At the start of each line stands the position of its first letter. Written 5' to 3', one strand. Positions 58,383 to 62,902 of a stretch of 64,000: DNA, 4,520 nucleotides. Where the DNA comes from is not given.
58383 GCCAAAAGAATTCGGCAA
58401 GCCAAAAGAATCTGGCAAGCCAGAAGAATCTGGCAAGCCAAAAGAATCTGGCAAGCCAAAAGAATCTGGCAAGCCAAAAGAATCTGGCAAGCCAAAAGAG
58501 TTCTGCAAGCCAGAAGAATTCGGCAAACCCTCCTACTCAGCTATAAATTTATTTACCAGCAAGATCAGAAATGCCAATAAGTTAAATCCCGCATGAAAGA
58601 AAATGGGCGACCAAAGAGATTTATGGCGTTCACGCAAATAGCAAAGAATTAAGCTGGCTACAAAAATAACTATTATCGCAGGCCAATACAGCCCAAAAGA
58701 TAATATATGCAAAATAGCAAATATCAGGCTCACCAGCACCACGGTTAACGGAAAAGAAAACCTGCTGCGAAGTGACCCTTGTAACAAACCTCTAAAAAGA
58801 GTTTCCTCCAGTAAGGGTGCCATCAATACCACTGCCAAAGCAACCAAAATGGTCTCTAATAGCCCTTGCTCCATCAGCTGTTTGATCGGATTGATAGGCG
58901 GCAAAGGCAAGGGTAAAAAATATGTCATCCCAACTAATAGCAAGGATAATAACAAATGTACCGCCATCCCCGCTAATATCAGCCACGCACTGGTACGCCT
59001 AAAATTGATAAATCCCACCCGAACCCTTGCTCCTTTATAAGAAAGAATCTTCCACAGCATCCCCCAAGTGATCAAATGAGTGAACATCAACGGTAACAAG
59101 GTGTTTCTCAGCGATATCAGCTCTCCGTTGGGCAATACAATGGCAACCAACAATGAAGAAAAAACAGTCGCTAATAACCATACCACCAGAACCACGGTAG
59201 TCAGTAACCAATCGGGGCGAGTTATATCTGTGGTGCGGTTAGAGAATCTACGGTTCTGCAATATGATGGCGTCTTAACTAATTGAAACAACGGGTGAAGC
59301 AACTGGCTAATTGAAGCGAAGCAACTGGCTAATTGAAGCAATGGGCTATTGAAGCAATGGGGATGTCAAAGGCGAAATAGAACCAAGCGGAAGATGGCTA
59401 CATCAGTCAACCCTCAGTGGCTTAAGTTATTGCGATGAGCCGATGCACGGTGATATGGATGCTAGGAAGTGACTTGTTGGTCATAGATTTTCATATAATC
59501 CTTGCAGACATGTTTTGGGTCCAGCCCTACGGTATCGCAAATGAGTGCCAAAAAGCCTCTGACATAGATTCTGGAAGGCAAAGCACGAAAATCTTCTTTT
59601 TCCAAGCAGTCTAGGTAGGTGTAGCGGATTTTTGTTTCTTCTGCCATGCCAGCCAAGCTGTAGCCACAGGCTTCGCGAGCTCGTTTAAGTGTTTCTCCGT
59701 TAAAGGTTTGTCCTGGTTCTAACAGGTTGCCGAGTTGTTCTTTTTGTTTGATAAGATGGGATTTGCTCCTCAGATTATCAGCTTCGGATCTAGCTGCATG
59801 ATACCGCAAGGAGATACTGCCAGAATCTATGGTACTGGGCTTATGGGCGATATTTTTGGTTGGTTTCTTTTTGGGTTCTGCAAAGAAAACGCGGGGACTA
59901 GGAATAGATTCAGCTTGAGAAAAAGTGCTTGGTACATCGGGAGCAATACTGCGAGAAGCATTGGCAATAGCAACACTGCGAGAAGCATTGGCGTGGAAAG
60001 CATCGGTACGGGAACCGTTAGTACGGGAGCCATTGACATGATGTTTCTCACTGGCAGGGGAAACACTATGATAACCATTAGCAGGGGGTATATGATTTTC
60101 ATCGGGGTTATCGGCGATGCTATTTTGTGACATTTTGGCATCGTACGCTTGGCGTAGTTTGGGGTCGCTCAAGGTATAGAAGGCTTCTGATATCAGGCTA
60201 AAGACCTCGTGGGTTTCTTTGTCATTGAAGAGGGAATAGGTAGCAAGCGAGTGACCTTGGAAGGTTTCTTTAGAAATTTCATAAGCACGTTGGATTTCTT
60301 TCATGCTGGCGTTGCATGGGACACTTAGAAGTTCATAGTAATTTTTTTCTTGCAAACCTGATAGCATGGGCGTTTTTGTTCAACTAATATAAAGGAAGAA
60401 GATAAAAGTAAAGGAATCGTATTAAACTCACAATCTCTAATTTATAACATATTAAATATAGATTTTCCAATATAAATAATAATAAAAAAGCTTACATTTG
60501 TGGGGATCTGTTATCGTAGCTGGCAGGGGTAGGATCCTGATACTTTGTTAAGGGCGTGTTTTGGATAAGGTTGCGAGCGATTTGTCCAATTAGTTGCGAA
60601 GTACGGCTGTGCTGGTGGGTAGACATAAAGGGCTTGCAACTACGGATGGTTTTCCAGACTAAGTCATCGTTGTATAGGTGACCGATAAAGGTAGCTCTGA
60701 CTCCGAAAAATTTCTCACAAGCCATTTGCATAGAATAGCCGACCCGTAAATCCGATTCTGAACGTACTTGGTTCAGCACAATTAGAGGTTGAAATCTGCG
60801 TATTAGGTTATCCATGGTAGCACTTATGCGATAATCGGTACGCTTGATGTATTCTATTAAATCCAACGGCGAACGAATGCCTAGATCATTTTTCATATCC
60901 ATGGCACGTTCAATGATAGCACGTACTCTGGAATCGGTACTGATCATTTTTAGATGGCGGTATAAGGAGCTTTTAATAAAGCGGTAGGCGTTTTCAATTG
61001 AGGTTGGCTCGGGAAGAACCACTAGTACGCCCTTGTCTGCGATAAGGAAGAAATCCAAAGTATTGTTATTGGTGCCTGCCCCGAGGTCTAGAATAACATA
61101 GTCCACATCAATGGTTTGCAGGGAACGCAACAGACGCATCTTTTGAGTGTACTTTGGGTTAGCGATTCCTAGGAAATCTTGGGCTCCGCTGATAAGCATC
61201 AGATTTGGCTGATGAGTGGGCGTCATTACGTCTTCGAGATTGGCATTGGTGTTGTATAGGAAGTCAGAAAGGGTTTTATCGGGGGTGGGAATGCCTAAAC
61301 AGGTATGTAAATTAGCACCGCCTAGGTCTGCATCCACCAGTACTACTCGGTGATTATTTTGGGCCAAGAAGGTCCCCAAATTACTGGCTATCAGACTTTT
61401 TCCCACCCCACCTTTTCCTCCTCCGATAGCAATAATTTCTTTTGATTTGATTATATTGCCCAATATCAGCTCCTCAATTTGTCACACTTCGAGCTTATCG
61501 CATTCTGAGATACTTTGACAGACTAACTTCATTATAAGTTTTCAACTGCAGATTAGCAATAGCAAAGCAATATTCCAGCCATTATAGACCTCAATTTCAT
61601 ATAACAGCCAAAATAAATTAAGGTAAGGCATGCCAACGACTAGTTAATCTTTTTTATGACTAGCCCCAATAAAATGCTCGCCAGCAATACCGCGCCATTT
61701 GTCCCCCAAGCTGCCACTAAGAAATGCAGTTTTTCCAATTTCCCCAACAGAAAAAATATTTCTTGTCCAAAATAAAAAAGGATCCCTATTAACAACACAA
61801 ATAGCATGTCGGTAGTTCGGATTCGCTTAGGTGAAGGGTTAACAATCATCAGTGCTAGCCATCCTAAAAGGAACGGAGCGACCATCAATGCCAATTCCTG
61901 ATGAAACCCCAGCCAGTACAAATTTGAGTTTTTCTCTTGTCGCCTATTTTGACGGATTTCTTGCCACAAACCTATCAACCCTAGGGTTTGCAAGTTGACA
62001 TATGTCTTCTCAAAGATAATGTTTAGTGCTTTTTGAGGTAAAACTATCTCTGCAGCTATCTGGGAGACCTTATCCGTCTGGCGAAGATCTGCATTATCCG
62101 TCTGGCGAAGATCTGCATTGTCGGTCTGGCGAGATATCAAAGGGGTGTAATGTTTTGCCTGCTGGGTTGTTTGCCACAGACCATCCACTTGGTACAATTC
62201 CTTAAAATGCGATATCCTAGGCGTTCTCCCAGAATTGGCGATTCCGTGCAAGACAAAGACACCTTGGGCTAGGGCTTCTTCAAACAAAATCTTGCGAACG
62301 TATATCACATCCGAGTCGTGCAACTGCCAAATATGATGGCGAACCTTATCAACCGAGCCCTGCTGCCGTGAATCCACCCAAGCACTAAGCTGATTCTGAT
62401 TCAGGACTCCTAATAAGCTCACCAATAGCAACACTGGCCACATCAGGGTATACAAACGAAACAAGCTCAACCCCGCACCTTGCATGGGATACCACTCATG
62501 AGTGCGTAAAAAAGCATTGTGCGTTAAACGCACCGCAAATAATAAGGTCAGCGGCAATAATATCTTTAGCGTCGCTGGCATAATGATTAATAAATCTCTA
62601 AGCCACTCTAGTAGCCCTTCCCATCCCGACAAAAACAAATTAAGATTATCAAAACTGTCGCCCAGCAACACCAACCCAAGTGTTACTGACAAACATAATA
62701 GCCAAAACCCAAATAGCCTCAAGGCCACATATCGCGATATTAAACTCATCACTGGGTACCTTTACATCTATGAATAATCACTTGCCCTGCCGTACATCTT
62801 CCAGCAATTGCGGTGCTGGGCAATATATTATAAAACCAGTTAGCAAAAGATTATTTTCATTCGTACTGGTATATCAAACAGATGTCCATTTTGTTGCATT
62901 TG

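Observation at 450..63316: Locus-specific tandem arrays fill at least 20 intergenic spacers; 13/14-bp units dominate outside genes and multiples of 3 inside genes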

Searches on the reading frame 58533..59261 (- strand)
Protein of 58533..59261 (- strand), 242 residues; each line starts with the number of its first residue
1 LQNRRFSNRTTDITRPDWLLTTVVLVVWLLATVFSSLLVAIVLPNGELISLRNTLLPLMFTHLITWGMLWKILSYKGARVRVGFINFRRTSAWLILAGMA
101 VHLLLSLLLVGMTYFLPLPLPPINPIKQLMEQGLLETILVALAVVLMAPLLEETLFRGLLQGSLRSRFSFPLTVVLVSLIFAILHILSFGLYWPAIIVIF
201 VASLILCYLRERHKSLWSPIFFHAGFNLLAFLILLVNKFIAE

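Call 30: search_protein_families(library=pfam, max_evalue=0.01, proteins=[window:58533-59261:-])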
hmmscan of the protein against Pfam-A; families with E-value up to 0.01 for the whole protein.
window:58533-59261:- (242 aa): 1 family
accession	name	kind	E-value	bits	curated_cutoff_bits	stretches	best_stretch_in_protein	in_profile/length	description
PF02517.21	Rce1-like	-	3.3e-21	75.8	22.4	1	137-229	4-93/93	Type II CAAX prenyl endopeptidase Rce1-like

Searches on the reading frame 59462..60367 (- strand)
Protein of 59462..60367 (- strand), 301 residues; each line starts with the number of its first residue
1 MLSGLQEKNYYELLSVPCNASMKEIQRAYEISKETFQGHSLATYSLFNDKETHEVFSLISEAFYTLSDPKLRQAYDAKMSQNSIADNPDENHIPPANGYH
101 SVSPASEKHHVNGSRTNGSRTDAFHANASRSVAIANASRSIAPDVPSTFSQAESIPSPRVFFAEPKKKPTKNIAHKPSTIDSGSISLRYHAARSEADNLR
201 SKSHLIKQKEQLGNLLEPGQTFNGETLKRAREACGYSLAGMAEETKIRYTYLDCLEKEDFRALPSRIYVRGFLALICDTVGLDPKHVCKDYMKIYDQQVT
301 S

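Call 30: search_protein_families(library=pfam, max_evalue=0.01, proteins=[window:59462-60367:-])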
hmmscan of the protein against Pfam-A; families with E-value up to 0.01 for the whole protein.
window:59462-60367:- (301 aa): 3 families
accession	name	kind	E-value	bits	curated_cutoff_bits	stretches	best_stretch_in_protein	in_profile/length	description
PF13413.12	HTH_25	-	2.4e-17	62.9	24.6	1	226-287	1-62/62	Helix-turn-helix domain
PF00226.36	DnaJ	-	1.9e-09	38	27.8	1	9-76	1-63/63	DnaJ domain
PF12844.13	HTH_19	-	0.0051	17.1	30.2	0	224-285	1-56/64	Helix-turn-helix domain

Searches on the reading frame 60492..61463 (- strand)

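Call 30: search_protein_families(library=pfam, max_evalue=0.01, proteins=[window:60492-61463:-])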
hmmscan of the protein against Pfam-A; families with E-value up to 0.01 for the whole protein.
window:60492-61463:- (323 aa): 7 families
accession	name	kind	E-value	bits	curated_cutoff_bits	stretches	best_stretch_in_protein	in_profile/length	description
PF10609.15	ParA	-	6.7e-17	62.2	27.1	1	8-164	3-158/246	NUBPL iron-transfer P-loop NTPase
PF13614.12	AAA_31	-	7.2e-16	59.1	27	1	9-163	2-161/177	AAA domain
PF01656.29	CbiA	-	6.3e-13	49.2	25.4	1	11-236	1-86/125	CobQ/CobB/MinD/ParA nucleotide binding domain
PF02374.21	ArsA_ATPase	-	1.6e-05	24.8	24.3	1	15-46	7-38/305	Anion-transporting ATPase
PF06564.18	CBP_BcsQ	-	0.0013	18.8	21.3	0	10-45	3-38/234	Cellulose biosynthesis protein BcsQ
PF00142.24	Fer4_NifH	-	0.0043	17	25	1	11-51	3-42/271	4Fe-4S iron sulfur cluster binding proteins, NifH/frxC family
PF09140.17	MipZ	-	0.005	16.6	20.7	0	10-53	2-45/262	ATPase MipZ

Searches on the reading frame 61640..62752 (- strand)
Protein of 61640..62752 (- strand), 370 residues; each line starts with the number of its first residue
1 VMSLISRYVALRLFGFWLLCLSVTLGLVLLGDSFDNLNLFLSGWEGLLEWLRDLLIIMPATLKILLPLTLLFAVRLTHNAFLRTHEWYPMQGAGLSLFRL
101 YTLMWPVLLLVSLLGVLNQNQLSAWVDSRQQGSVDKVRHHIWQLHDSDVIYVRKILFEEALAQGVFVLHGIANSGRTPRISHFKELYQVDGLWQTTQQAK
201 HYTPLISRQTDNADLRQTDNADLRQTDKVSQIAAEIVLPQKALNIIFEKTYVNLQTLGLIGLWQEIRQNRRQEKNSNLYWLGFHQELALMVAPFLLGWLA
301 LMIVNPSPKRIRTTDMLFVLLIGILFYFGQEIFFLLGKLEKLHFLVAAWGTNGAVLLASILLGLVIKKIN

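Call 9: search_protein_families(library=pfam, proteins=[window:61640-62752:-])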
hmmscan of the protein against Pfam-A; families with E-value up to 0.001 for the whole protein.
window:61640-62752:- (370 aa): 1 family
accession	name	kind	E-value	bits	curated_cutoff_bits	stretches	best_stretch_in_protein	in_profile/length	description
PF03739.19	LptF_LptG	-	1.2e-29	103.9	27.9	1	7-362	1-350/353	Lipopolysaccharide export system permease LptF/LptG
